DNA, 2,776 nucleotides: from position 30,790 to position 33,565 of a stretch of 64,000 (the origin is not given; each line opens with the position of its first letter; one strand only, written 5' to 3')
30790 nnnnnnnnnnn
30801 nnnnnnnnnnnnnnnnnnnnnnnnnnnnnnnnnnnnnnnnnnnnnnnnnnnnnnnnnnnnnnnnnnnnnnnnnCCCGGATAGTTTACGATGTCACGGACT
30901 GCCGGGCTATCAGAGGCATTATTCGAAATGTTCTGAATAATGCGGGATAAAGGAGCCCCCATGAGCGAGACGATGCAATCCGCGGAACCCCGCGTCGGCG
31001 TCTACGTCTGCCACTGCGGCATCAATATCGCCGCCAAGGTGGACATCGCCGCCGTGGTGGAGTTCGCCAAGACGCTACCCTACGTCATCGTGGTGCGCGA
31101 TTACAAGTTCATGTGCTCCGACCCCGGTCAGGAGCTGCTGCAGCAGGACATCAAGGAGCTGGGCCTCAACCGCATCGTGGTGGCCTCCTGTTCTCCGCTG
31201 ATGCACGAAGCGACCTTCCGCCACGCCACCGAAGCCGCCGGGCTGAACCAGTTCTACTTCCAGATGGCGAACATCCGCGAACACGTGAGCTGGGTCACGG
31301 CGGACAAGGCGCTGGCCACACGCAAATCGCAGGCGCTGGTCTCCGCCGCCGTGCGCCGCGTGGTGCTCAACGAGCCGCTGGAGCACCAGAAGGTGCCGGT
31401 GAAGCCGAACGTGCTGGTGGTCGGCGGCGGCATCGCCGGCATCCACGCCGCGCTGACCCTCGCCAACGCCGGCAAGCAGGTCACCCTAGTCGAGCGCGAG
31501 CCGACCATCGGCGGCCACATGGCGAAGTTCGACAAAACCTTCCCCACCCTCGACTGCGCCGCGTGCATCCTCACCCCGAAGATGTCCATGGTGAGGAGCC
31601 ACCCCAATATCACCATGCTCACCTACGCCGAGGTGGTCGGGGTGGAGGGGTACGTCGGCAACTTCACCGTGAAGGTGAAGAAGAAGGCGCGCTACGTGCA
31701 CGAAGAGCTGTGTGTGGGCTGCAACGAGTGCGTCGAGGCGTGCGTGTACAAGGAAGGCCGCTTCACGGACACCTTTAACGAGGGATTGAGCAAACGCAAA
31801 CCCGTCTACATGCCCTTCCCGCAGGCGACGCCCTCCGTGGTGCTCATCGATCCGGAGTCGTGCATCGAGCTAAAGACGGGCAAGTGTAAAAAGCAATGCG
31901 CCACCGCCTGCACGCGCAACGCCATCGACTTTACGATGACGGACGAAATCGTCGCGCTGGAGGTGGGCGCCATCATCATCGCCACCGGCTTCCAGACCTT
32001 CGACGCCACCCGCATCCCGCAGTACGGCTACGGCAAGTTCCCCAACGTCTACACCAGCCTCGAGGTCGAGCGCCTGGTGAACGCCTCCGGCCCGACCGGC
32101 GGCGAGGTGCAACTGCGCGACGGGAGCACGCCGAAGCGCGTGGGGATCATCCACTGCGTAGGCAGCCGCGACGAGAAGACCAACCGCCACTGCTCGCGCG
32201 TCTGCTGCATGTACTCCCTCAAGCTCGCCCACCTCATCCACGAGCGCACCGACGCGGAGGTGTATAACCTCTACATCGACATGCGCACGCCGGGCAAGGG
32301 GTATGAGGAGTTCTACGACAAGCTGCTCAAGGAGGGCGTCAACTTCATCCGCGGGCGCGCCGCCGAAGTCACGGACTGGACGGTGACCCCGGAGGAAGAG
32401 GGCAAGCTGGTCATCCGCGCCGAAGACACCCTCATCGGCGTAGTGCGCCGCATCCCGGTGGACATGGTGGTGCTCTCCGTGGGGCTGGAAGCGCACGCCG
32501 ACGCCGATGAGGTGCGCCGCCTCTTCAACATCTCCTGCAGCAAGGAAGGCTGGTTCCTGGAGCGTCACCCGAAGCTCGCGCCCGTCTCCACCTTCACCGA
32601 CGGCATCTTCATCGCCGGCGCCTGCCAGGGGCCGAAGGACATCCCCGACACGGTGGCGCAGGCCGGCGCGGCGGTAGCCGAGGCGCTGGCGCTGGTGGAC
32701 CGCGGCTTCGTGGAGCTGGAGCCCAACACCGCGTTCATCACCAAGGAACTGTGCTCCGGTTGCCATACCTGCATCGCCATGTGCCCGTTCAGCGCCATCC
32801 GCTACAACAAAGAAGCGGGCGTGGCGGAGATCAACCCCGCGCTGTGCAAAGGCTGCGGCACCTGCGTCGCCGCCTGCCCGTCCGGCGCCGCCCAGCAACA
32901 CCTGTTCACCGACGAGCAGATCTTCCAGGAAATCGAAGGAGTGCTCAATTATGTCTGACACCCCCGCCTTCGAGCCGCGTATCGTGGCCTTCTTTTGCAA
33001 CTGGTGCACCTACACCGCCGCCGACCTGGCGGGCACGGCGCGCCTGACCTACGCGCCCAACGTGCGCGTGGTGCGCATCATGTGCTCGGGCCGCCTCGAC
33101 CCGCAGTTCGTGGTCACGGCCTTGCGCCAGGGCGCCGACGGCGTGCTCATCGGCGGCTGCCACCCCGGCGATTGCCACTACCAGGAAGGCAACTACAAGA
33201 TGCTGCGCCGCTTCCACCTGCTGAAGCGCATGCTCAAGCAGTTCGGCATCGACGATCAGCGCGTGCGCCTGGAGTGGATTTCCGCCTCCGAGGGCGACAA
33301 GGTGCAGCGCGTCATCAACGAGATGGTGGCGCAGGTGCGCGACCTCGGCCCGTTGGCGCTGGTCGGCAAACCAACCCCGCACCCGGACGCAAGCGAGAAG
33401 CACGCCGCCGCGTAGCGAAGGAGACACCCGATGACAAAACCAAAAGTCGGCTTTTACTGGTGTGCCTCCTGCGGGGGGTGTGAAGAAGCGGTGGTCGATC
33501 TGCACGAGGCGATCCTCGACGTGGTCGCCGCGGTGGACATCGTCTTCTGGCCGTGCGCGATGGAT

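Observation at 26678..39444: Complete hypF / hdrCBA-mvhDGA-protease / hypA locus punctuated by MITEs, with adjacent DUF1540 and TlpA-CcdA thiol-disulfide genes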

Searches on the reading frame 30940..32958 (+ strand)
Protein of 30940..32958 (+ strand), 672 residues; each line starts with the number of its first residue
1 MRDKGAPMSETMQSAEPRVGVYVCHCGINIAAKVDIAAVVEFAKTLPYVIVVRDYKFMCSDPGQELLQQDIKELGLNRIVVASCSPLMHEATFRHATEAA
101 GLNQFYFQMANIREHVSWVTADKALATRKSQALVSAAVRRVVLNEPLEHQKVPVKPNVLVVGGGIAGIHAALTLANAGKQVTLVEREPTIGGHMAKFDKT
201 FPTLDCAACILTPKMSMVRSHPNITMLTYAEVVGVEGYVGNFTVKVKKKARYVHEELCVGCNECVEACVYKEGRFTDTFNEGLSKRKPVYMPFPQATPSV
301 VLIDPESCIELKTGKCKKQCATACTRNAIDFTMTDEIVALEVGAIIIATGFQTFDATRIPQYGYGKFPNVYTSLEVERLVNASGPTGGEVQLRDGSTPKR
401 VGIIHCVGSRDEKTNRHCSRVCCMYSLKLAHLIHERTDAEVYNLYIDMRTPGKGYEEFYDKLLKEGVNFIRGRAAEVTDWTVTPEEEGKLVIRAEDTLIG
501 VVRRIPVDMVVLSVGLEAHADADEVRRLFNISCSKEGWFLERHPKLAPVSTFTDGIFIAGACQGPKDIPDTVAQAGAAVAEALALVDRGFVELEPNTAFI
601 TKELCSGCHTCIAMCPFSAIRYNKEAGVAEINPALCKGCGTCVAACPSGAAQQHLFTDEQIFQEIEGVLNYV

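Call 4: search_protein_families(library=pfam, proteins=[window:30940-32958:+])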
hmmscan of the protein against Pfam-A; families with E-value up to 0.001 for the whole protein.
window:30940-32958:+ (672 aa): 21 families
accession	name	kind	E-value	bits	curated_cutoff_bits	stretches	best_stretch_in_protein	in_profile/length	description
PF00037.32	Fer4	-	1e-15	57.2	21.1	2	630-650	2-22/24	4Fe-4S binding domain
PF07992.20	Pyr_redox_2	-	3.2e-13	50.2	26.1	1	157-244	2-87/291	Pyridine nucleotide-disulphide oxidoreductase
PF12838.12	Fer4_7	-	1.6e-11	44.9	27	1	605-650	2-52/52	4Fe-4S dicluster domain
PF13237.11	Fer4_10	-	8e-11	42.1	25.5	1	600-647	4-53/53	4Fe-4S dicluster domain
PF12831.13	FAD_oxidored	-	2.5e-10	40.7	27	1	158-195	2-39/416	FAD dependent oxidoreductase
PF13450.12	NAD_binding_8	-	5.2e-10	39.9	21.9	1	160-212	1-53/68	NAD(P)-binding Rossmann-like domain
PF12837.12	Fer4_6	-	1.7e-09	37.6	25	1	628-650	1-23/24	4Fe-4S binding domain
PF13187.11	Fer4_9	-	1.1e-08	35.3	27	1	605-650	2-51/52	4Fe-4S dicluster domain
PF00890.30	FAD_binding_2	-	3.6e-08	33.5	20.4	1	158-195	2-39/414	FAD binding domain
PF01266.30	DAO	-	3.8e-08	33.7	27.9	1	158-192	2-36/353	FAD dependent oxidoreductase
PF12797.12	Fer4_2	-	6e-08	32.6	24.5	1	630-648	4-22/22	4Fe-4S binding domain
PF00070.33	Pyr_redox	-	1.2e-07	32.6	22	1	157-200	1-41/82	Pyridine nucleotide-disulphide oxidoreductase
PF14697.11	Fer4_21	-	4.5e-07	30.3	35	1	598-648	1-53/59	4Fe-4S dicluster domain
PF13484.11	Fer4_16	-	6.7e-07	30.4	30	0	636-654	2-20/66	4Fe-4S double cluster binding domain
PF25160.1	LdpA_Fe-S-bd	-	7.8e-07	29.2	27.6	1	611-652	9-44/49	LdpA Fe-S cluster-binding domain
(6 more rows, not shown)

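Call 28: search_solved_structures(query=window:30940-32958:+, show_alignments=1)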
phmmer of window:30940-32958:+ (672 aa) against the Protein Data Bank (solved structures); distinct sequences matched with E-value up to 0.001: 56.
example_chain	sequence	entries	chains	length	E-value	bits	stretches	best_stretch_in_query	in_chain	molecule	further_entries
5odc_A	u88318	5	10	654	8.3e-219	731.2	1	16-669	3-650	Heterodisulfide reductase, subunit A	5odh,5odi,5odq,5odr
8rvu_a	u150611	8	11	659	5.5e-218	728.5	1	10-670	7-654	H(2):CoB-CoM heterodisulfide,ferredoxin reductase subunit A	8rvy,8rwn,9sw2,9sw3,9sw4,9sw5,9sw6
8rvv_A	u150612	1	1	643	3.2e-216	722.7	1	17-670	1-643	H(2):CoB-CoM heterodisulfide,ferredoxin reductase subunit A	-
9sfi_A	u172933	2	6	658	1.7e-190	637.7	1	15-670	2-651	CoB--CoM heterodisulfide reductase iron-sulfur subunit A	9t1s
7bkb_A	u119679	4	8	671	3.8e-187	626.6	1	13-667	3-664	CoB--CoM heterodisulfide reductase iron-sulfur subunit A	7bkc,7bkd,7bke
6tjr_A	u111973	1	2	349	8.2e-51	176.2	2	339-585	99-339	Fumarate reductase/succinate dehydrogenase flavoprotein domain protein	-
9sw6_G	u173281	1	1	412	2e-12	49.3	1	591-651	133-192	Polyferredoxin protein MvhB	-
5c4i_B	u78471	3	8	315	4e-08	35.1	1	599-651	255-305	Oxalate oxidoreductase subunit delta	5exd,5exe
9eri_B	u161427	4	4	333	8.3e-08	34.1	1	605-649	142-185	Na(+)-translocating ferredoxin:NAD(+) oxidoreductase complex subunit B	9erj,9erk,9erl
7qv7_D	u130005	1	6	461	7.5e-06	27.6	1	600-652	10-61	Hydrogen dependent carbon dioxide reductase subunit HydA2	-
9bt4_G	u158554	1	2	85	9.3e-06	27.3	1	602-653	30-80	Pyruvate:Ferredoxin Oxidoreductase, subunit delta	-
8a8o_C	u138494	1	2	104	1.2e-05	27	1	599-655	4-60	Beta-subunit of the PAPS reductase from Methanothermococcus thermolithotrophicus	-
7npa_A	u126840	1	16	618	1.3e-05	26.8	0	600-649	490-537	Coenzyme F420-dependent sulfite reductase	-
9tn7_A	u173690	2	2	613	1.4e-05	26.7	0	599-649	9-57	Coenzyme F420 hydrogenase/dehydrogenase beta subunit domain protein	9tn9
7np8_A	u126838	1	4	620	1.5e-05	26.6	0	600-651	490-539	Coenzyme F420-dependent sulfite reductase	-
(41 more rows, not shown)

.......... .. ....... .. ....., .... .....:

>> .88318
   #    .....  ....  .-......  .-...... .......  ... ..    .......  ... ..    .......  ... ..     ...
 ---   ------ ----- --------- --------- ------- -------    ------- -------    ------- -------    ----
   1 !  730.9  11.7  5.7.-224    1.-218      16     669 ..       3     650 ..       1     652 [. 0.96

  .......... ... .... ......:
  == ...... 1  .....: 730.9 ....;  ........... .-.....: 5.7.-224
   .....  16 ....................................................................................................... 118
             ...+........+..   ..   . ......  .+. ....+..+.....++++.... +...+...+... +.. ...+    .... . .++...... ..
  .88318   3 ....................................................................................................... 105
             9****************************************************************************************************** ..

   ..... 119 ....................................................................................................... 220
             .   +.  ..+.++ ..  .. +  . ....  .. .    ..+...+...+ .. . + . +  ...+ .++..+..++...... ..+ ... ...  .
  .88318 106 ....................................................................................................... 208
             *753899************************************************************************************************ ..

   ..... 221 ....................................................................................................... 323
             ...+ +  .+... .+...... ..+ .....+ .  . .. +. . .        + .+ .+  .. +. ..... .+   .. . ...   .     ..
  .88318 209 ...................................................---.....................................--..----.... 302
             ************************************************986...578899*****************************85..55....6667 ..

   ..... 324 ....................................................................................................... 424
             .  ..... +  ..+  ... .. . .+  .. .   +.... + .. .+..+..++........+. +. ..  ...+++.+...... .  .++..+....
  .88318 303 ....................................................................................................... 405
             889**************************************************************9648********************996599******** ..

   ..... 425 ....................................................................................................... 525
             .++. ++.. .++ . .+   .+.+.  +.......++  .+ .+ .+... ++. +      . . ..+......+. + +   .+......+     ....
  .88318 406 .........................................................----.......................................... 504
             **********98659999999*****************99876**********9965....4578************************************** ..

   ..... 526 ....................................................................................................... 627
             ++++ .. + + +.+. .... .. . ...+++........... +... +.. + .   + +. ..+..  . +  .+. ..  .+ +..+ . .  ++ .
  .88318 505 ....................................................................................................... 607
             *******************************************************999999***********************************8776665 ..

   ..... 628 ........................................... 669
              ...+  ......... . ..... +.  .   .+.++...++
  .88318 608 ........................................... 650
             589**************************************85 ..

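Call 51: search_protein_families(library=ncbifam, proteins=[window:30940-32958:+], max_evalue=0.00001)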
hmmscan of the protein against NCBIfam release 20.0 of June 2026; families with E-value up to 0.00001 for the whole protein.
window:30940-32958:+ (672 aa): 55 families (the best 25 are shown)
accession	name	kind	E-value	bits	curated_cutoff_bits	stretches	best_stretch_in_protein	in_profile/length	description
NF040770.1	hetero_SS_HdrA2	exception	4.5e-247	822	1100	1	18-669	1-641/777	CoB-CoM heterodisulfide reductase HdrA2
NF041778.1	hetero_SS_HdrA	equivalog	3.1e-191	637.1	1400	1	12-670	1-652/771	ferredoxin:CoB-CoM heterodisulfide reductase subunit HdrA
NF041891.1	hdrA_Methbact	equivalog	2.4e-174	581.6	1300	1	18-670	2-637/762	ferredoxin:CoB-CoM heterodisulfide reductase subunit HdrA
NF009410.0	PRK12771.1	subfamily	5.5e-12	45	516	1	154-194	137-177/566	NAD(P)-binding protein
TIGR01944.1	rnfB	subfamily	6e-12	45.5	68.7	1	593-655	103-164/190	RnfABCDGE type electron transport complex subunit B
TIGR01372.1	soxA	subfamily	9.5e-11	40.2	1164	1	144-249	157-259/996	sarcosine oxidase subunit alpha family protein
TIGR02951.1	DMSO_dmsB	equivalog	1e-09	38.6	214.1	1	604-653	63-114/161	DMSO/selenate family reductase complex B subunit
TIGR02700.1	flavo_MJ0208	hypoth_equivalog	1.4e-09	37.5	251.35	1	572-652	115-195/234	dihydromethanopterin reductase (acceptor)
NF003475.0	PRK05113.1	equivalog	2.4e-09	37.3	203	1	595-649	105-158/190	electron transport complex subunit RsxB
TIGR02179.1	PorD_KorD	subfamily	2.5e-09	37.1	60.05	1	600-651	22-72/78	2-oxoacid:acceptor oxidoreductase, delta subunit, pyruvate/2-ketoisovalerate family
NF005560.0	PRK07233.1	equivalog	6.4e-09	35.1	252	1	157-198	2-43/435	hypothetical protein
NF045790.1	OxalOxreddelta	equivalog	7.5e-09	35.2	230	1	599-652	256-307/316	oxalate oxidoreductase subunit delta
NF045637.1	carotdesatCrtDProt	equivalog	7.5e-09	34.6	580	1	158-212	1-55/485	1-hydroxycarotenoid 3,4-desaturase CrtD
TIGR03467.1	HpnE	equivalog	8e-09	35.3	283.05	1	158-199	1-42/430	hydroxysqualene dehydroxylase HpnE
NF007204.0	PRK09625.1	equivalog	1.1e-08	35.2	125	1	601-659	57-114/133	pyruvate flavodoxin oxidoreductase subunit delta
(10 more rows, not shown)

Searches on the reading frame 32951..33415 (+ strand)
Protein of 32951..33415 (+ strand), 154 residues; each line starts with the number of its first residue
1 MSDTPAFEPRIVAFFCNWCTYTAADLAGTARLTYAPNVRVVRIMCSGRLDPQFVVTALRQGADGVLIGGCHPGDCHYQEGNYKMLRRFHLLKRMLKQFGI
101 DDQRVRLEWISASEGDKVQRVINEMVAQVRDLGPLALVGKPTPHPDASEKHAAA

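Call 4: search_protein_families(library=pfam, proteins=[window:32951-33415:+])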
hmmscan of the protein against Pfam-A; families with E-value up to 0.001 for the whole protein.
window:32951-33415:+ (154 aa): 1 family
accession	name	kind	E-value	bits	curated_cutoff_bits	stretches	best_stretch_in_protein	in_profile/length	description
PF02662.21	FlpD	-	1.7e-54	183.5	22.3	1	11-133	1-123/123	Methyl-viologen-reducing hydrogenase, delta subunit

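Call 51: search_protein_families(library=ncbifam, proteins=[window:32951-33415:+], max_evalue=0.00001)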
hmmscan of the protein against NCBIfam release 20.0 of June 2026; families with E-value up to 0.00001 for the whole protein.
window:32951-33415:+ (154 aa): 3 families
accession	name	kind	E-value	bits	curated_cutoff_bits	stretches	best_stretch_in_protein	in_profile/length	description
NF040770.1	hetero_SS_HdrA2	exception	7.8e-54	183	1100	1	8-134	647-773/777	CoB-CoM heterodisulfide reductase HdrA2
NF045873.1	F420_non_VhuD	exception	2.5e-38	131.2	215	1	8-136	1-129/132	F420-non-reducing hydrogenase iron-sulfur subunit VhuD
NF041891.1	hdrA_Methbact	equivalog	2.1e-13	49.4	1300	1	8-108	643-737/762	ferredoxin:CoB-CoM heterodisulfide reductase subunit HdrA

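Call 53: search_solved_structures(query=window:32951-33415:+, show_alignments=1, max_evalue=1e-10)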
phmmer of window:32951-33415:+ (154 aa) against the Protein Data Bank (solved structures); distinct sequences matched with E-value up to 1e-10: 6.
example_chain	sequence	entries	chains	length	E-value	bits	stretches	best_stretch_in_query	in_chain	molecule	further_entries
8rvu_F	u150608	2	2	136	5.6e-52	179.6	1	6-140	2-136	Methyl viologen-reducing hydrogenase, subunit D-related protein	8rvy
8rvv_F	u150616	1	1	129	1.7e-50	174.8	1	7-135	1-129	Methyl viologen-reducing hydrogenase, subunit D-related protein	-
5odc_D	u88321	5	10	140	2.2e-48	168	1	7-137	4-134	Methyl-viologen reducing hydrogenase subunit D | Methyl-viologen reducing hydrogenase, subunit D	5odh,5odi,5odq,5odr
9sw2_D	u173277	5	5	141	3.4e-48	167.4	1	10-136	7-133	F420-non-reducing hydrogenase iron-sulfur subunit D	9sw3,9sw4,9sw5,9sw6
7bkb_F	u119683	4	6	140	6.4e-46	160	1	7-135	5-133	F420-non-reducing hydrogenase subunit D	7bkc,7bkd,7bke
9sfi_K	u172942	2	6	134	7.2e-27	98.1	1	8-135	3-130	F420-non-reducing hydrogenase subunit delta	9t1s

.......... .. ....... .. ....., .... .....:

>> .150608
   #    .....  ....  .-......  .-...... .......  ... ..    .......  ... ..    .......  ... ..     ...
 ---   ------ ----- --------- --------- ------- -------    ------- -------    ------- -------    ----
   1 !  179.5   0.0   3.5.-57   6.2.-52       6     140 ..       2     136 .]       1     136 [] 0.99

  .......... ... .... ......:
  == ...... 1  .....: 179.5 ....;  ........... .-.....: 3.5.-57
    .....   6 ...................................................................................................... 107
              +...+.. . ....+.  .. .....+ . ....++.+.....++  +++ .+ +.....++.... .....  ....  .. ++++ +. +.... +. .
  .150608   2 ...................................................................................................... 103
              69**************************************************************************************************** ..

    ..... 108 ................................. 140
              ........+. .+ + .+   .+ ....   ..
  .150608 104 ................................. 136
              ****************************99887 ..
